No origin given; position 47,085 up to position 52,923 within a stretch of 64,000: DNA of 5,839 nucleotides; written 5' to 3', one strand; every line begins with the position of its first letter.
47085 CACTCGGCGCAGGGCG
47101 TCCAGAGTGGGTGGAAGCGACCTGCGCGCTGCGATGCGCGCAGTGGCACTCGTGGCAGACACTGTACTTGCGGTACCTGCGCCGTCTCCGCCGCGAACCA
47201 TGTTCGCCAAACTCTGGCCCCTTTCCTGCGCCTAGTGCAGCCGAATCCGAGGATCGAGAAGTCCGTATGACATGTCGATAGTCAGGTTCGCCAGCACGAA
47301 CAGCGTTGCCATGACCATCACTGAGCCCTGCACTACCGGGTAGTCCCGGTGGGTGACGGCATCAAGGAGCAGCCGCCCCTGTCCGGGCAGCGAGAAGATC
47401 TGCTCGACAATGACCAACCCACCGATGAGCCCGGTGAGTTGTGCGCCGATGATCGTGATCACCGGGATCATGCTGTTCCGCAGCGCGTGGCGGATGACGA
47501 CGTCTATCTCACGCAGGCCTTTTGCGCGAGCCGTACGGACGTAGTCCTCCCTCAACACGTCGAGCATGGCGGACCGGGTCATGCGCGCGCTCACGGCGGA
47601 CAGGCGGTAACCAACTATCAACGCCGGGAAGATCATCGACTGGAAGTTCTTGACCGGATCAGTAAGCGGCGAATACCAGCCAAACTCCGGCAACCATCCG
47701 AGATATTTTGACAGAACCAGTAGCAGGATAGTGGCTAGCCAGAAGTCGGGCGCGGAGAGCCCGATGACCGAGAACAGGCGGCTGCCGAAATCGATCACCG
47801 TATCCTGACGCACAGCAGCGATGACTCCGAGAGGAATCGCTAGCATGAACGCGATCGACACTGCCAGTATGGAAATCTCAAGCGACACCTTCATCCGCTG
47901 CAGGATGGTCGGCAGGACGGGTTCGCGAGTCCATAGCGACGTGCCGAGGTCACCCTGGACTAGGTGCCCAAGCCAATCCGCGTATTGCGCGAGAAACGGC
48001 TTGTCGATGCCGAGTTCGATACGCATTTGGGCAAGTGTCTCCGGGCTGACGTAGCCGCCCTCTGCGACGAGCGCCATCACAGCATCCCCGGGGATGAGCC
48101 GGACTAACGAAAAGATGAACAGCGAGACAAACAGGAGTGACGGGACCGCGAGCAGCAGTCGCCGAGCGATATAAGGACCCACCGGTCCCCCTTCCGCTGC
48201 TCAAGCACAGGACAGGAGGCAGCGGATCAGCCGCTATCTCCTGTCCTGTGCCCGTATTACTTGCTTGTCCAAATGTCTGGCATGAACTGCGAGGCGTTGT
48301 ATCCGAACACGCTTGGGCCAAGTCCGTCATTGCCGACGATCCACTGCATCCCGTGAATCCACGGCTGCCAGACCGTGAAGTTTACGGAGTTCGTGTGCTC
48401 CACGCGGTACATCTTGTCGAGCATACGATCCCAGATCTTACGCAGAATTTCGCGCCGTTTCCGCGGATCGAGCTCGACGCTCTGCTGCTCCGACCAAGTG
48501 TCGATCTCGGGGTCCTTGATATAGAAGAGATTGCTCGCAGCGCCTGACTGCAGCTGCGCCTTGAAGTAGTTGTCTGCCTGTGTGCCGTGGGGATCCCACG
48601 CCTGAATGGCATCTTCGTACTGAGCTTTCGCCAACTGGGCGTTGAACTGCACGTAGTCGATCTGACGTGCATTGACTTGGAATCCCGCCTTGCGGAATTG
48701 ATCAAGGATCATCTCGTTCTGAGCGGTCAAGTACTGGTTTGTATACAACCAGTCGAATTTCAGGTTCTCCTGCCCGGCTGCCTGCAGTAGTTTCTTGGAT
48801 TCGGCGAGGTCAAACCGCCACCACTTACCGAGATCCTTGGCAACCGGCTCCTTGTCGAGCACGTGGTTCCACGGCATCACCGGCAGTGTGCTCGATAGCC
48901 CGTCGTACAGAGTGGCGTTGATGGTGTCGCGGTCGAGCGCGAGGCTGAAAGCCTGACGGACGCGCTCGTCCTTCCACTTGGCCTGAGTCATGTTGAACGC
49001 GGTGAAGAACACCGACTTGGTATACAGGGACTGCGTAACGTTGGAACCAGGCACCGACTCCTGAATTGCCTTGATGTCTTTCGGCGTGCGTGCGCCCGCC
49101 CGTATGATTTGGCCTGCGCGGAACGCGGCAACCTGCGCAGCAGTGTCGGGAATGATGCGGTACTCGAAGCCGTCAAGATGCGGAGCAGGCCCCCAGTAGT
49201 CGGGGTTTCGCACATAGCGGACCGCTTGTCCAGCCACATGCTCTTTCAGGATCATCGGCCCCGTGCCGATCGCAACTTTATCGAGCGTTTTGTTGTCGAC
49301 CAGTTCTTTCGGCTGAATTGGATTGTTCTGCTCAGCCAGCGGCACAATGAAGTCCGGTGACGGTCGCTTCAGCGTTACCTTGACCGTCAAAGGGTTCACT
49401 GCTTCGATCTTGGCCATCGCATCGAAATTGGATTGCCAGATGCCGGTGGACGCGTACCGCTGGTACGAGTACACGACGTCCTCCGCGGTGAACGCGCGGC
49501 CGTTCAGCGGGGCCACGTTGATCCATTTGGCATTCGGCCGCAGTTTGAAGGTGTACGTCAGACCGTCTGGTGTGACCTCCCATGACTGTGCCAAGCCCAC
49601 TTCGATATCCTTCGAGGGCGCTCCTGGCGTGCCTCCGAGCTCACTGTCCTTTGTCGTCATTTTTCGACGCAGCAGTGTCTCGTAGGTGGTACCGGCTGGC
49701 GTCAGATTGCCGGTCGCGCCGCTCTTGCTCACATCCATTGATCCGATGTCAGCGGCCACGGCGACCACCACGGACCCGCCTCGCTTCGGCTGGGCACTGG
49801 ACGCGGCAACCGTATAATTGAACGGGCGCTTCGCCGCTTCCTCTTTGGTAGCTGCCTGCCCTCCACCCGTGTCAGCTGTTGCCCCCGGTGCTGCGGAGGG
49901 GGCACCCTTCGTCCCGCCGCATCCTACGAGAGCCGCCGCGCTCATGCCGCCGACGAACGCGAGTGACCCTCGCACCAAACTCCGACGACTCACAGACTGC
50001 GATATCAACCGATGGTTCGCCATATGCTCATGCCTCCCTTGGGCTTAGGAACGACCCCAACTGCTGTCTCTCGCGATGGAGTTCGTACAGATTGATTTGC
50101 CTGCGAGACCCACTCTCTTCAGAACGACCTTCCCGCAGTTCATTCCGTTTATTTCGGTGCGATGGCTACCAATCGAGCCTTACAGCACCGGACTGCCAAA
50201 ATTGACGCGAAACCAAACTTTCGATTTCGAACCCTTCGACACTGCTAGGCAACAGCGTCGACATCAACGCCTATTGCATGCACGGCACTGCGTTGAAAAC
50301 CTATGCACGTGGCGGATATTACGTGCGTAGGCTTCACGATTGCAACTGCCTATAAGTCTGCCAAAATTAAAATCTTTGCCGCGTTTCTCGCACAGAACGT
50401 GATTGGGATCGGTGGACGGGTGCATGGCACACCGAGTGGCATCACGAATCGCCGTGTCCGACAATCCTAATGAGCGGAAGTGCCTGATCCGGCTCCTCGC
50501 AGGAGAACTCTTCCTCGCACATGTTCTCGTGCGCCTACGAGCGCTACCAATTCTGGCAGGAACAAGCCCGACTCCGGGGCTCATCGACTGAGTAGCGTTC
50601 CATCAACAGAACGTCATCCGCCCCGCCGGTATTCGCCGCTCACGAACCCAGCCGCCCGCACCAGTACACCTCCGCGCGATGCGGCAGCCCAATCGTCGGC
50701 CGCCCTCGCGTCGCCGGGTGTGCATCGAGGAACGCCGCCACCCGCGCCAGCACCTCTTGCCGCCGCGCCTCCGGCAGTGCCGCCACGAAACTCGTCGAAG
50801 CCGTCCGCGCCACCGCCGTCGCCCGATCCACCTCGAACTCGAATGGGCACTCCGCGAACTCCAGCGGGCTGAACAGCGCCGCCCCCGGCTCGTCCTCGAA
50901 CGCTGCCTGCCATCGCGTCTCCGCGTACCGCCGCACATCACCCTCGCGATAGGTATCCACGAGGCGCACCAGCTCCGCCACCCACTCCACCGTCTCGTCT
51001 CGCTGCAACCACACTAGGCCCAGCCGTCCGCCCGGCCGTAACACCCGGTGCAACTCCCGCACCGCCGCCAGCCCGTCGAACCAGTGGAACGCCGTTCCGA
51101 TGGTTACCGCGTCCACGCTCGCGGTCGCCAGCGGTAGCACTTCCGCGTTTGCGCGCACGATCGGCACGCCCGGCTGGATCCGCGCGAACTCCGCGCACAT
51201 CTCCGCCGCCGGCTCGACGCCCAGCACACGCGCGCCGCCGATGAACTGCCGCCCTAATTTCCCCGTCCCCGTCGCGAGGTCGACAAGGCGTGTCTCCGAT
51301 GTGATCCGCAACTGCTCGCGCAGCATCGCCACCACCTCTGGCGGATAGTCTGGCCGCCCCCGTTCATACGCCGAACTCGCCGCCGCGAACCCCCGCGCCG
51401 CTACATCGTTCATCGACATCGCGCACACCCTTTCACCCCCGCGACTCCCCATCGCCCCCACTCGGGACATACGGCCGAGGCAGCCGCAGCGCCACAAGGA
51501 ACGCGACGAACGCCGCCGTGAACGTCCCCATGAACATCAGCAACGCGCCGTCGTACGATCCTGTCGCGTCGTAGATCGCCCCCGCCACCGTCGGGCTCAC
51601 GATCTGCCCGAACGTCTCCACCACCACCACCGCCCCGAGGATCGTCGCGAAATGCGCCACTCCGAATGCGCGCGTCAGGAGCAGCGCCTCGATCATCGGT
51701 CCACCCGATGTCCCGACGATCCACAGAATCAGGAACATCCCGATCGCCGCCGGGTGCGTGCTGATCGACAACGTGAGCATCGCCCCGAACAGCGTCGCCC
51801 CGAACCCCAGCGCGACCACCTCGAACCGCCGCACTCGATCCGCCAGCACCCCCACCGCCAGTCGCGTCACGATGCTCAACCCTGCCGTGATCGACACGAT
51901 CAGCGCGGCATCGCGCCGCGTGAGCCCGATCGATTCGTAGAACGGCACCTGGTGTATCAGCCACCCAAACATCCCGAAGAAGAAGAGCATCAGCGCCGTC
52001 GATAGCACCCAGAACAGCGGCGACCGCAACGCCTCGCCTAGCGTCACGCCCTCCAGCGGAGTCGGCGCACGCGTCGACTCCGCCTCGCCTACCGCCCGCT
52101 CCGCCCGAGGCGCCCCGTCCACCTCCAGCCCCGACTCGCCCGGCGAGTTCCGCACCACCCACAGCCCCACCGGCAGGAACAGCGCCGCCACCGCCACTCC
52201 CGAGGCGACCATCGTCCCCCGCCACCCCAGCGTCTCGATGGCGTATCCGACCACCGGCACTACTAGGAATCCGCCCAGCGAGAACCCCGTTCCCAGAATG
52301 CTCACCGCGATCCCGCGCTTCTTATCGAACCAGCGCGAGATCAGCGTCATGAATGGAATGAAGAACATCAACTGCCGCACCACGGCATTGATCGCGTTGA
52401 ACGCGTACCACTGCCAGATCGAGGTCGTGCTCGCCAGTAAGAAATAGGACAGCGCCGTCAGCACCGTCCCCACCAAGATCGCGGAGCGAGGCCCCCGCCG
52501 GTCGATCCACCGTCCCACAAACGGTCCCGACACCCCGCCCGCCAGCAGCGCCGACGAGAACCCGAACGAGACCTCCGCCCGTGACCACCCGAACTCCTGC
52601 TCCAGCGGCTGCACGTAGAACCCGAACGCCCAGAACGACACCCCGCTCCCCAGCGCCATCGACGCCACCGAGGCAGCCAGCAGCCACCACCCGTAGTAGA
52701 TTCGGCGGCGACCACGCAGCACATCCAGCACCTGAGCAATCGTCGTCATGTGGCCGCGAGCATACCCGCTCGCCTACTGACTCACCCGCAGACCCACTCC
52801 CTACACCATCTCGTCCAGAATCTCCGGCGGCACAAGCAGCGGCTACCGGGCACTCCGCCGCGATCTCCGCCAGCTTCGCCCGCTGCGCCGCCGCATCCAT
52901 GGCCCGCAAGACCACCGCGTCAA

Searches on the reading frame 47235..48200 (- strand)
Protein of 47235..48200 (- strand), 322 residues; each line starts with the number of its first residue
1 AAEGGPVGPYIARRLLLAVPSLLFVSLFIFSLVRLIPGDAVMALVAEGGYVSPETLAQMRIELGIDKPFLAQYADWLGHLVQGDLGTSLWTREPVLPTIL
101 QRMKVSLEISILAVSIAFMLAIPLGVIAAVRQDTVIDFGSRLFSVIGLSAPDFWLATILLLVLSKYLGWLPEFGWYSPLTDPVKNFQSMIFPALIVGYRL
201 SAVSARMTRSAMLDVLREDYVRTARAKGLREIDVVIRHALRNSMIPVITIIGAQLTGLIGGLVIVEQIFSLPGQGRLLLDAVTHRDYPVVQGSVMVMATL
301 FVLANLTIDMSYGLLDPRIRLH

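Call 36: search_protein_families(library=pfam, max_evalue=0.001, proteins=[window:47235-48200:-])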
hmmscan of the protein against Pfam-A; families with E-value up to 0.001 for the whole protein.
window:47235-48200:- (322 aa): 2 families
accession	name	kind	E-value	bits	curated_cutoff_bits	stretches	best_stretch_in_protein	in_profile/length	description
PF00528.27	BPD_transp_1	-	3.2e-36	125.2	26.4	1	121-320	1-183/184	Binding-protein-dependent transport system inner membrane component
PF19300.4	BPD_transp_1_N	-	5.5e-12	46.3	23.8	1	10-101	4-105/114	Binding-prot-dependent transport system membrane comp, N-term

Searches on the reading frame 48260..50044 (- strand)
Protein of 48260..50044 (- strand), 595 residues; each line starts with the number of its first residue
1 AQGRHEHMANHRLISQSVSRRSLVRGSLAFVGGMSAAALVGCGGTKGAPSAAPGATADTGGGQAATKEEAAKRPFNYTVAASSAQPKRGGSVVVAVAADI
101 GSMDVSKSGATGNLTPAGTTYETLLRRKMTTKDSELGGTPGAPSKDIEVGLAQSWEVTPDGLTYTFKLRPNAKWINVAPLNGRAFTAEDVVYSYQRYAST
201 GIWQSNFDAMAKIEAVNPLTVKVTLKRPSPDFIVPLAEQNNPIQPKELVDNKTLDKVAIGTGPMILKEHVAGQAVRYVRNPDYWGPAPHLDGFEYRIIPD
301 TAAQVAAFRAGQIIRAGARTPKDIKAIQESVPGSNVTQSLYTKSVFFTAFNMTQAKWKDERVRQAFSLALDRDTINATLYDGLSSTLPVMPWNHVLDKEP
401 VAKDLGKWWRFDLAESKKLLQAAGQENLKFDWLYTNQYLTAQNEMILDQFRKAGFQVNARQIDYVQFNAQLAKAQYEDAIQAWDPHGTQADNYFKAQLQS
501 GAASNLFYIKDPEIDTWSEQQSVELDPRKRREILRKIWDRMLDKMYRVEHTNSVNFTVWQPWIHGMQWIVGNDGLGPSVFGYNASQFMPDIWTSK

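Call 36: search_protein_families(library=pfam, max_evalue=0.001, proteins=[window:48260-50044:-])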
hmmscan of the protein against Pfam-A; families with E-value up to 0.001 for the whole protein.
window:48260-50044:- (595 aa): 1 family
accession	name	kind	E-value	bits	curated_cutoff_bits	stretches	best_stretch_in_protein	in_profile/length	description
PF00496.27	SBP_bac_5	-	7.3e-71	239.7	32.4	1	148-503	3-366/368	Bacterial extracellular solute-binding proteins, family 5 Middle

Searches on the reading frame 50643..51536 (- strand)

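Call 33: search_protein_families(library=pfam, max_evalue=0.001, proteins=[window:50643-51536:-])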
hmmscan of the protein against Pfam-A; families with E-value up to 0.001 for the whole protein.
window:50643-51536:- (298 aa): 4 families
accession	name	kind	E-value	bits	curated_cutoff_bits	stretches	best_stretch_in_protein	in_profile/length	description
PF08241.18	Methyltransf_11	-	2.8e-15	57.2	21.2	1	85-172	1-93/95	Methyltransferase domain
PF13649.12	Methyltransf_25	-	6.9e-13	49.6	27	1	85-170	2-97/97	Methyltransferase domain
PF08242.18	Methyltransf_12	-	2.5e-06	28.6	30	1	86-172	2-98/98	Methyltransferase domain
PF01209.24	Ubie_methyltran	-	1.7e-05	24.8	20.1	1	123-174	99-151/233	ubiE/COQ5 methyltransferase family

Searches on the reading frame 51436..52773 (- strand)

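Call 33: search_protein_families(library=pfam, max_evalue=0.001, proteins=[window:51436-52773:-])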
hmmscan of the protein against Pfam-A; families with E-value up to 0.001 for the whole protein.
window:51436-52773:- (446 aa): 1 family
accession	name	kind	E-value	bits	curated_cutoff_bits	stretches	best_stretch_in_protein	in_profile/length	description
PF07690.21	MFS_1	-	7.3e-43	147.2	33.4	1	38-361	3-311/347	Major Facilitator Superfamily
